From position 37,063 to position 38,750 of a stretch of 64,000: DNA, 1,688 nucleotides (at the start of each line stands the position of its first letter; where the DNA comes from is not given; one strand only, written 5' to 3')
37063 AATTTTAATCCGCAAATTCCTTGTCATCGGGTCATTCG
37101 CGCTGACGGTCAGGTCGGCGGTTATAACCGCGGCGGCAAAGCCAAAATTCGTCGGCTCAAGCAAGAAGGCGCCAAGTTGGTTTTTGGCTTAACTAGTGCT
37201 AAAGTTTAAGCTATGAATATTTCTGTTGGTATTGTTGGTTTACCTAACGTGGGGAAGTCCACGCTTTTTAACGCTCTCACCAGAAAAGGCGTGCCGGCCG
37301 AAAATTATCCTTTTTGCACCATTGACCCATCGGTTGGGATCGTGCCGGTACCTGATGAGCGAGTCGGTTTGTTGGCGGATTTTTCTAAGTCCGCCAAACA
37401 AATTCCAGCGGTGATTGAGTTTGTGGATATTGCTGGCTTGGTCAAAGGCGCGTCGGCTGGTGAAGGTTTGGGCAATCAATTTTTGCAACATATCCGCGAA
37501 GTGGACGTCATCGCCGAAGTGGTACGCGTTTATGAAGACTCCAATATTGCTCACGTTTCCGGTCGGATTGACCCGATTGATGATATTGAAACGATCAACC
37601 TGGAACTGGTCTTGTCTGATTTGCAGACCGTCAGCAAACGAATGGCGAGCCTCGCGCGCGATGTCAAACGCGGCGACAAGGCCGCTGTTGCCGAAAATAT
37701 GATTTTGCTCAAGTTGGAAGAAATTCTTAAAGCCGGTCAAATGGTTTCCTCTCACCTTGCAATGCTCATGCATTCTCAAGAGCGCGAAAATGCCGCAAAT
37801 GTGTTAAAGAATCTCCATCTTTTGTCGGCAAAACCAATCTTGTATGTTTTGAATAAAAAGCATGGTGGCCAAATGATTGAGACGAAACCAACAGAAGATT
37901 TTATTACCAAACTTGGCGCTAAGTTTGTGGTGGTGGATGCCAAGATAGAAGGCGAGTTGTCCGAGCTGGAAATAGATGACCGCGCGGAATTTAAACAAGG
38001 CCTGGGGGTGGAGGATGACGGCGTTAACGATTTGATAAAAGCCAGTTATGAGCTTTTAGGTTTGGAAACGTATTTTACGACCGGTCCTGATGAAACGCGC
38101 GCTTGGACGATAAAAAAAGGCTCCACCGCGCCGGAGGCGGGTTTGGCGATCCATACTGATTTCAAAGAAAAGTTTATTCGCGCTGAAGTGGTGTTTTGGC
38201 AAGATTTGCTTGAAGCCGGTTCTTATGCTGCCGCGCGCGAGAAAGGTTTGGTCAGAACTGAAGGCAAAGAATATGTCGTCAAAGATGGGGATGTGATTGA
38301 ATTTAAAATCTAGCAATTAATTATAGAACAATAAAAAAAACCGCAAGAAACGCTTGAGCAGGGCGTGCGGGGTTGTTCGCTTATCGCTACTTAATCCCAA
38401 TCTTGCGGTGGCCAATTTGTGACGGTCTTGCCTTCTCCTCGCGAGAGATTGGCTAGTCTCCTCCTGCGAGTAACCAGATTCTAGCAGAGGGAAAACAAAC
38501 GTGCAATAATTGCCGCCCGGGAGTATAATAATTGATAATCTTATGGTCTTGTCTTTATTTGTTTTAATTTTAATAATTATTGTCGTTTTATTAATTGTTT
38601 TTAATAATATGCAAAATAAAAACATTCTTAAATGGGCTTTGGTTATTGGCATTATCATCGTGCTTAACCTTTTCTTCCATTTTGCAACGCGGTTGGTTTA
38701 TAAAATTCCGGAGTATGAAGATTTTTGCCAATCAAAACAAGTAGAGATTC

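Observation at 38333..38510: Candidate small RNA gene on the minus strand with perfect -35/-10 spacing and U8 terminator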

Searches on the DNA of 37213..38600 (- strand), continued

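Call 91: search_with_rna_model(model_id=R1, sources=[L122, L123, L124, L125, L126, L118, L119], max_evalue=10, filters=off)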
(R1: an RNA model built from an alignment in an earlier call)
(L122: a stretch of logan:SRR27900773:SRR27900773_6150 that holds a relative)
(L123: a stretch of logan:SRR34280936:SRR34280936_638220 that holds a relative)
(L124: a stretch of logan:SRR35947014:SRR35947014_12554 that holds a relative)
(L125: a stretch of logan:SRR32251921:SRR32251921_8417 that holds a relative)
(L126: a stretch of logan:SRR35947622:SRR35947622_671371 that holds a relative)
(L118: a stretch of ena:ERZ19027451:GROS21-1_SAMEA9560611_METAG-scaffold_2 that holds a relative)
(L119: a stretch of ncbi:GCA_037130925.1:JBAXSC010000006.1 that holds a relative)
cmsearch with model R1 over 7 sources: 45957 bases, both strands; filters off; matches with E-value up to 10: 54.
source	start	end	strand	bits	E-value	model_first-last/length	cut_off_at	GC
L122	6975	7015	+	15.7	0.022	1-102/102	no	0.27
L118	5115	5156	-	14.8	0.039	1-102/102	no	0.29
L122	6889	6926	+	13.1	0.12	1-102/102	no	0.29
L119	411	477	+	11.2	0.41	1-102/102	no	0.28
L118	4228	4289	-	11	0.47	1-102/102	no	0.39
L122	3228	3289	-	9.9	0.91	1-102/102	no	0.39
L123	2340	2401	-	9.9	0.91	1-102/102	no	0.39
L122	5914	5954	+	9.8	0.96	1-102/102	no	0.22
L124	5123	5182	-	9.4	1.3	1-102/102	no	0.35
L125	5123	5182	-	9.4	1.3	1-102/102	no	0.35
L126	5123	5182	-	9.4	1.3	1-102/102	no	0.35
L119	77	114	+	8.9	1.8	1-102/102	no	0.16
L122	6858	6917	-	8.7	1.9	1-102/102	no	0.27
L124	13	57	+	8.4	2.4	1-102/102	no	0.2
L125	13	57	+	8.4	2.4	1-102/102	no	0.2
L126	13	57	+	8.4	2.4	1-102/102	no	0.2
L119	3105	3150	-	8.1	2.9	1-102/102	no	0.22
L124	2639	2700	+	8.1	2.9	1-102/102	no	0.18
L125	2639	2700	+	8.1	2.9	1-102/102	no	0.18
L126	2639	2700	+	8.1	2.9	1-102/102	no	0.18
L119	79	116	-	8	3.1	1-102/102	no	0.16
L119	2620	2673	+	7.9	3.4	1-102/102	no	0.22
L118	8578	8658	+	7.7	3.8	1-102/102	no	0.25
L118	2983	3042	+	7.7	3.9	1-102/102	no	0.32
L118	2990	3047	-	7.6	4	1-102/102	no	0.38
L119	1291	1328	-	7.5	4.2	1-102/102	no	0.16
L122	4115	4158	-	7.5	4.3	1-102/102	no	0.2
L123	3227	3270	-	7.5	4.3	1-102/102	no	0.2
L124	6840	6913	+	7.2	5.1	1-102/102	no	0.28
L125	6840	6913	+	7.2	5.1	1-102/102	no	0.28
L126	6840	6913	+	7.2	5.1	1-102/102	no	0.28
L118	7765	7804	-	7.1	5.6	1-102/102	no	0.3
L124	5779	5835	+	7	5.8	1-102/102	no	0.21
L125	5779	5835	+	7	5.8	1-102/102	no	0.21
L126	5779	5835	+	7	5.8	1-102/102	no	0.21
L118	7988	8039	+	7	5.8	1-102/102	no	0.25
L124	2921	3025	-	7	5.8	1-102/102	no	0.31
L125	2921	3025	-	7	5.8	1-102/102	no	0.31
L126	2921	3025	-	7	5.8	1-102/102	no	0.31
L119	2259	2311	+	7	6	1-102/102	no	0.19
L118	1089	1118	-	6.8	6.6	1-102/102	no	0.33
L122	4533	4583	-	6.6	7.6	1-102/102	no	0.18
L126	5524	5567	-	6.5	8.1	1-102/102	no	0.18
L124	1468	1525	+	6.5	8.3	1-102/102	no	0.33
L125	1468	1525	+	6.5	8.3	1-102/102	no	0.33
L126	1468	1525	+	6.5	8.3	1-102/102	no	0.33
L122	6776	6822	+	6.4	8.7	1-102/102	no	0.15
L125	2042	2150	-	6.3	9.2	1-102/102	no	0.35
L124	2042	2150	-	6.3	9.3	1-102/102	no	0.34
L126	2042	2150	-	6.3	9.3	1-102/102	no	0.34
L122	5418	5510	+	6.2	9.8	1-102/102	no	0.34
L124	2646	2706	-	6.2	9.8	1-102/102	no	0.2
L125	2646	2706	-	6.2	9.8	1-102/102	no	0.2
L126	2646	2706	-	6.2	9.8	1-102/102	no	0.2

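Call 99: search_rna_families(sources=[L120, L045], threshold=gathering)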
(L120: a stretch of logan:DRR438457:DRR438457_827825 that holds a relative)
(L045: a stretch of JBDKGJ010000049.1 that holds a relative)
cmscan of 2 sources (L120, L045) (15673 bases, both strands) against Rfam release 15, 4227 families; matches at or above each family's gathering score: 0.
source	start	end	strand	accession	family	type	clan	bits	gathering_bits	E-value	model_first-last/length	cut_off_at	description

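Call 101: build_rna_model(alignment_id=A4, structure=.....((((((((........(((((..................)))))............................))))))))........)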
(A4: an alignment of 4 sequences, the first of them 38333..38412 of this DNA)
Model R2 built from alignment A4 (4 sequences, 93 columns); structure: as given.
model positions 86; base pairs 13; branch points 0; effective number of sequences 1.74; information 0.662 bits per position. Calibrated on 0.2 Mb of random sequence (short: E-values are rough).
structure used (alignment columns):
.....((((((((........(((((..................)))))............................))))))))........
